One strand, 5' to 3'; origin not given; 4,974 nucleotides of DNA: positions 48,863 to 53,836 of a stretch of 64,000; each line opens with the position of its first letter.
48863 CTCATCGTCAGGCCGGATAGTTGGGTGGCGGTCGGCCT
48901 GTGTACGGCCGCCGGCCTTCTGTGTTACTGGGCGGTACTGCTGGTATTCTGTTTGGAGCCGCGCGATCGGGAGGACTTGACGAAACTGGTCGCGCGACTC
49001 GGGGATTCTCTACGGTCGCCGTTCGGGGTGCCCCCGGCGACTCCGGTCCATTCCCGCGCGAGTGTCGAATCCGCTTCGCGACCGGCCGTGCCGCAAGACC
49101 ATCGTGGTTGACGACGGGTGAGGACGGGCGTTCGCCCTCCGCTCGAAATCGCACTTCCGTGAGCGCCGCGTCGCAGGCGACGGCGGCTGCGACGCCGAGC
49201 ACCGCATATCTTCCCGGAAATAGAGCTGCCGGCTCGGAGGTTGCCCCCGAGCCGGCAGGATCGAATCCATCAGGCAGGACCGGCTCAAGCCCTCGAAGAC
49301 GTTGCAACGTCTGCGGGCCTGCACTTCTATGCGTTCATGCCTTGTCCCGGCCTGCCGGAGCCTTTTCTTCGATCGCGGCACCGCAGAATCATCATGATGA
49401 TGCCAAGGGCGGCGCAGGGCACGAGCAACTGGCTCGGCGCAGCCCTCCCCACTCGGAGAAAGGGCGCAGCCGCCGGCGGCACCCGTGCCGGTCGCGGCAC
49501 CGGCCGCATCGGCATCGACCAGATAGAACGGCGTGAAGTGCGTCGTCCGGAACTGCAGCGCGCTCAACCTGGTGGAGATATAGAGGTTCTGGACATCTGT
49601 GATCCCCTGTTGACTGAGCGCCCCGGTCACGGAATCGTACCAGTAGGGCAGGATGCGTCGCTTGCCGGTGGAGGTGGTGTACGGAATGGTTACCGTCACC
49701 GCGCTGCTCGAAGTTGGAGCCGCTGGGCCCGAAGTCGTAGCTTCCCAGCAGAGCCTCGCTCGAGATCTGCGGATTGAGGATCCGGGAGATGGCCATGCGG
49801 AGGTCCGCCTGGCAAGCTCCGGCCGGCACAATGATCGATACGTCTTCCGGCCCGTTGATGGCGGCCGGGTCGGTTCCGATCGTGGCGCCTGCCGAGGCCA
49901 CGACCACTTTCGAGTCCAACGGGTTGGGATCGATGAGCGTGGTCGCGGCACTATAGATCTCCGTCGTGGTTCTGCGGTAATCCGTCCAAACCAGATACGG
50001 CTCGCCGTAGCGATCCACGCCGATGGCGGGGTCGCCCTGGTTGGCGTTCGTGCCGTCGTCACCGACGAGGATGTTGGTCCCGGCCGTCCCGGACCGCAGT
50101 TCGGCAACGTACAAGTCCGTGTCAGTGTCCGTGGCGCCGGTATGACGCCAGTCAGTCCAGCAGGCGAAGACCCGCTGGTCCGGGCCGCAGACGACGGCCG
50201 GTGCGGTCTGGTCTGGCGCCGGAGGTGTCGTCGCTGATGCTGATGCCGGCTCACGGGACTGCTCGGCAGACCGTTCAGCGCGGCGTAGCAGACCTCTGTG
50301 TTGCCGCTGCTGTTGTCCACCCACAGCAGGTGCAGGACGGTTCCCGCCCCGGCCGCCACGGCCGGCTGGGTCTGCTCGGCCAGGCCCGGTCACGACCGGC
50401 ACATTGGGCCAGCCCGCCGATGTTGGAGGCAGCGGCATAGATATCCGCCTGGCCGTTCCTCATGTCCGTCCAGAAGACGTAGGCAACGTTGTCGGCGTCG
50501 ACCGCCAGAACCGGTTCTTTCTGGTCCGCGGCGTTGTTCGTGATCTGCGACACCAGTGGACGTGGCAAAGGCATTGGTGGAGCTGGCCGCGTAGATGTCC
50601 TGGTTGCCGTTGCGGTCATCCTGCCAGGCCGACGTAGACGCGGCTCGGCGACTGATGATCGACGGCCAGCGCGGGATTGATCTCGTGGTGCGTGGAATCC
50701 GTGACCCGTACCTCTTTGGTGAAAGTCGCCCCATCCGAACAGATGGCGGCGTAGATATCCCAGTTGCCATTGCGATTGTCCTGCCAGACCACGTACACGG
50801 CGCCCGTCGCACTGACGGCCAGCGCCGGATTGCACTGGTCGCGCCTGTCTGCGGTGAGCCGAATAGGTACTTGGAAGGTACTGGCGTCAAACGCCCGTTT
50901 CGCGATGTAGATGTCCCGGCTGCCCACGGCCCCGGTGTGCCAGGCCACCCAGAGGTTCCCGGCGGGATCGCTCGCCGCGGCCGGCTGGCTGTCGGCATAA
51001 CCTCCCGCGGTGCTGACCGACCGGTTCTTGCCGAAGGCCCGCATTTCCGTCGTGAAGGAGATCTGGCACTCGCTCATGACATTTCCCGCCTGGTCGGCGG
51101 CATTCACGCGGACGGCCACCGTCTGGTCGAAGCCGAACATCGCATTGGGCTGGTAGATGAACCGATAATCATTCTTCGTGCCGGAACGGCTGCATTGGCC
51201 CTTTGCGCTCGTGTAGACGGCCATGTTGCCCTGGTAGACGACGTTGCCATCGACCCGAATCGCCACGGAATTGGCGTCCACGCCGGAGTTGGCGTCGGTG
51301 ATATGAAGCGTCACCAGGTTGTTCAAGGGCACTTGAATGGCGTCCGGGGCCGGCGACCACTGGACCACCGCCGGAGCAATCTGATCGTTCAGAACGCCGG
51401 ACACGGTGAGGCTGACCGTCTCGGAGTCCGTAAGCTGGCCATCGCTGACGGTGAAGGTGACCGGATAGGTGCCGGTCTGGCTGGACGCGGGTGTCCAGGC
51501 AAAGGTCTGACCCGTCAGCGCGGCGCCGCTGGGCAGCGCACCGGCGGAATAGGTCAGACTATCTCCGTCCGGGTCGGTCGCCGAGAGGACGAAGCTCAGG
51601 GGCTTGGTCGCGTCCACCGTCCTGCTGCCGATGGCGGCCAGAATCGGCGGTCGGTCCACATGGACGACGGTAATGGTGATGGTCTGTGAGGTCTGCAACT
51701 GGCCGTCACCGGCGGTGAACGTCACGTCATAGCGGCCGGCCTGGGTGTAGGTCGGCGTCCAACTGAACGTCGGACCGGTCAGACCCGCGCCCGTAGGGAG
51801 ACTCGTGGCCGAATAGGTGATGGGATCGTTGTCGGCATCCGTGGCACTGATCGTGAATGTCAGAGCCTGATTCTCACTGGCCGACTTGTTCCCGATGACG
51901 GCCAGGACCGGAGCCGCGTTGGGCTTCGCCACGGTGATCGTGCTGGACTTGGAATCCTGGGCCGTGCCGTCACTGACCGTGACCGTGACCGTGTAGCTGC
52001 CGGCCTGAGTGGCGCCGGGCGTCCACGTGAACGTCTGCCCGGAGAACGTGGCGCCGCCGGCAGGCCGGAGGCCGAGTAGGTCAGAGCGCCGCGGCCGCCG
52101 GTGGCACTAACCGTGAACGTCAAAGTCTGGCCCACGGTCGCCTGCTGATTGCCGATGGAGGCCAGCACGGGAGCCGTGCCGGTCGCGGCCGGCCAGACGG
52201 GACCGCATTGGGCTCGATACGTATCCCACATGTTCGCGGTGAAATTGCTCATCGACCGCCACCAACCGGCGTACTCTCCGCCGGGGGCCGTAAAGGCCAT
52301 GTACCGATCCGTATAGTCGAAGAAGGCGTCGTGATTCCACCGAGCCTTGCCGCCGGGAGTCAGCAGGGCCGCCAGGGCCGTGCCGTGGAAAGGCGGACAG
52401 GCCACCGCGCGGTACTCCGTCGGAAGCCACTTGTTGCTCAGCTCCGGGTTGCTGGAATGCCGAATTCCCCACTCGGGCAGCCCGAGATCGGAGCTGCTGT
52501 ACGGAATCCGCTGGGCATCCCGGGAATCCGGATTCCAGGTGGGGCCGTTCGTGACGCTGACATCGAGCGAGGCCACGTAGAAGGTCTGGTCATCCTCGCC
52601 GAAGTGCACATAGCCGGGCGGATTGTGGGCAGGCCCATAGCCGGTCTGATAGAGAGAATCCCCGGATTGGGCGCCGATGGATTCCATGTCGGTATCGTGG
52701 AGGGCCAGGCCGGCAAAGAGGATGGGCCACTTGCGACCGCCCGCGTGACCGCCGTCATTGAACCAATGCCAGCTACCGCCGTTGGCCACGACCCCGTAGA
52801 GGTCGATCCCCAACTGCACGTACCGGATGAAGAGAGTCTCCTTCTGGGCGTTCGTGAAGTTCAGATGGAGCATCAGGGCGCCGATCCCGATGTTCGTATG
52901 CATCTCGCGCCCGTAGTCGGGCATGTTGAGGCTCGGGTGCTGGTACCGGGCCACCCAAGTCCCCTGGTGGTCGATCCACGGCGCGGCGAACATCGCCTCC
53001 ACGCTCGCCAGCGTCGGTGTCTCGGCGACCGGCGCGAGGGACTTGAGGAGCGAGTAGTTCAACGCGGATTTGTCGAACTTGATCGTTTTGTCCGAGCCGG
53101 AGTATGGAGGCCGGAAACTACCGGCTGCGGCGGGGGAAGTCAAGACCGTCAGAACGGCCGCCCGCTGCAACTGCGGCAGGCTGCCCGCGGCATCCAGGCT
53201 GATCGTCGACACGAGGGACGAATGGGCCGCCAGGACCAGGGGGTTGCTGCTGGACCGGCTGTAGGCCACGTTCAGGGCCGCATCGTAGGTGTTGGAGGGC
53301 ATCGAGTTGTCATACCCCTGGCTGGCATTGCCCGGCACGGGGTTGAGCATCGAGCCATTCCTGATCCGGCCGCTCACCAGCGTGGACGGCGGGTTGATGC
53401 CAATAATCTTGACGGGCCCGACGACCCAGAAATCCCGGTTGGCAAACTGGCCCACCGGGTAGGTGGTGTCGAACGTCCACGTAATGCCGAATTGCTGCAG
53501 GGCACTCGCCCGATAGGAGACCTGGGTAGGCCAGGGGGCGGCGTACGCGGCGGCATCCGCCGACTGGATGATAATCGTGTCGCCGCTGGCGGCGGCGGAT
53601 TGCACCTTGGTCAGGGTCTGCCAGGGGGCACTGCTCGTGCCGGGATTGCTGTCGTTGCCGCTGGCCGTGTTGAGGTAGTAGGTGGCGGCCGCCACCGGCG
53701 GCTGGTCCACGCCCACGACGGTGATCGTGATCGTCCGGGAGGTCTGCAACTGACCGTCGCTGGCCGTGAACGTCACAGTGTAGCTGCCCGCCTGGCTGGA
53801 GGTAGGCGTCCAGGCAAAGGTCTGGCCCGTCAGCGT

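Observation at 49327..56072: Surface-protein gene of ~2,246 codons containing a recent 2.3-kb in-frame tandem duplication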

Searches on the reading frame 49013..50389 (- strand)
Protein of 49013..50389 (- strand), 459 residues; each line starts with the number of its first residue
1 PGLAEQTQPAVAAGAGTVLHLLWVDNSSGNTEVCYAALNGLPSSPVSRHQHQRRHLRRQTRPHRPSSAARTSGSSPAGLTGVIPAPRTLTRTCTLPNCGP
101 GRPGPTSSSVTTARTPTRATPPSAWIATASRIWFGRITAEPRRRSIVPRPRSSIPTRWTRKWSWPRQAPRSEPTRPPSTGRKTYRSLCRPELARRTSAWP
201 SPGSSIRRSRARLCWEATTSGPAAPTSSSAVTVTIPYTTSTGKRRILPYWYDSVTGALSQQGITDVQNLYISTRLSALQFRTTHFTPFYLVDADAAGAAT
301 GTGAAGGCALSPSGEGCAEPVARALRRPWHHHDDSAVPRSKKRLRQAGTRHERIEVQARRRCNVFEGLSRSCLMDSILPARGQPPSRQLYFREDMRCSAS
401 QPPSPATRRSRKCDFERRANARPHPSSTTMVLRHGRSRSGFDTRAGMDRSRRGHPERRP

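Call 10: search_protein_families(library=pfam, proteins=[window:49013-50389:-], max_evalue=0.01)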
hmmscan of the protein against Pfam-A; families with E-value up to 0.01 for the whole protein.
window:49013-50389:- (459 aa): 0 families

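Call 11: search_protein_families(library=ncbifam, proteins=[window:49013-50389:-], max_evalue=0.01)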
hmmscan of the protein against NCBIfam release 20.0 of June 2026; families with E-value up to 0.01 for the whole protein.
window:49013-50389:- (459 aa): 0 families

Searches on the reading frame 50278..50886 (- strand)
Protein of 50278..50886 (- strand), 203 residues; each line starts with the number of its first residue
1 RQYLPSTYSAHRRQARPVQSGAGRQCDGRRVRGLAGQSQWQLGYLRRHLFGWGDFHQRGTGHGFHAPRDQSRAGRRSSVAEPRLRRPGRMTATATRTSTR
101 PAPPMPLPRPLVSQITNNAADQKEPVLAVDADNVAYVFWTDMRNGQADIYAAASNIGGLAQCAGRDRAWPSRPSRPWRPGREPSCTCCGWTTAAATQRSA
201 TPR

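Call 10: search_protein_families(library=pfam, proteins=[window:50278-50886:-], max_evalue=0.01)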
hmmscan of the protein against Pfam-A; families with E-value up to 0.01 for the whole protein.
window:50278-50886:- (203 aa): 0 families

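Call 11: search_protein_families(library=ncbifam, proteins=[window:50278-50886:-], max_evalue=0.01)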
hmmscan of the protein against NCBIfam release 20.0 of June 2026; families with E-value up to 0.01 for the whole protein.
window:50278-50886:- (203 aa): 1 family
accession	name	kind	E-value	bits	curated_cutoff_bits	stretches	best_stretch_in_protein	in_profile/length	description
TIGR04275.1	beta_prop_Msarc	repeat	0.0001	22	85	1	136-151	20-35/40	beta-propeller repeat protein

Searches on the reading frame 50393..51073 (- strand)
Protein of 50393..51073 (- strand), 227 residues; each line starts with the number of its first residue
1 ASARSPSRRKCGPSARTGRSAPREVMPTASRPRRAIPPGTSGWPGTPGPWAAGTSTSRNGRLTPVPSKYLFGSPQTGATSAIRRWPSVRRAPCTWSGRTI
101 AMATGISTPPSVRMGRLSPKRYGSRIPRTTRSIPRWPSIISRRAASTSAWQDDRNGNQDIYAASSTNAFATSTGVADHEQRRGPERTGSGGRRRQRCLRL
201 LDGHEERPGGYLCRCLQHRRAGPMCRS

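Call 10: search_protein_families(library=pfam, proteins=[window:50393-51073:-], max_evalue=0.01)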
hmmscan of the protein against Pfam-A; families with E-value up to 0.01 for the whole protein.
window:50393-51073:- (227 aa): 0 families

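Call 11: search_protein_families(library=ncbifam, proteins=[window:50393-51073:-], max_evalue=0.01)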
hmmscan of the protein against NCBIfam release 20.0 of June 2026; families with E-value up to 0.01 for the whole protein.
window:50393-51073:- (227 aa): 1 family
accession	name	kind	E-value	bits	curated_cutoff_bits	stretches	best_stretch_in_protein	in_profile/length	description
TIGR04275.1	beta_prop_Msarc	repeat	0.0012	18.6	85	1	149-162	22-35/40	beta-propeller repeat protein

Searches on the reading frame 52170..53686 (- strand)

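Call 72: search_protein_families(library=phrogs, proteins=[window:52170-53686:-], max_evalue=0.001)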
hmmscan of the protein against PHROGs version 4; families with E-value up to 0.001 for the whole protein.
window:52170-53686:- (505 aa): 1 family
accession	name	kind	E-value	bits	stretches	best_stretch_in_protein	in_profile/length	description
phrog_34846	-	unknown function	9.8e-44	150.8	1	62-489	240-667/706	-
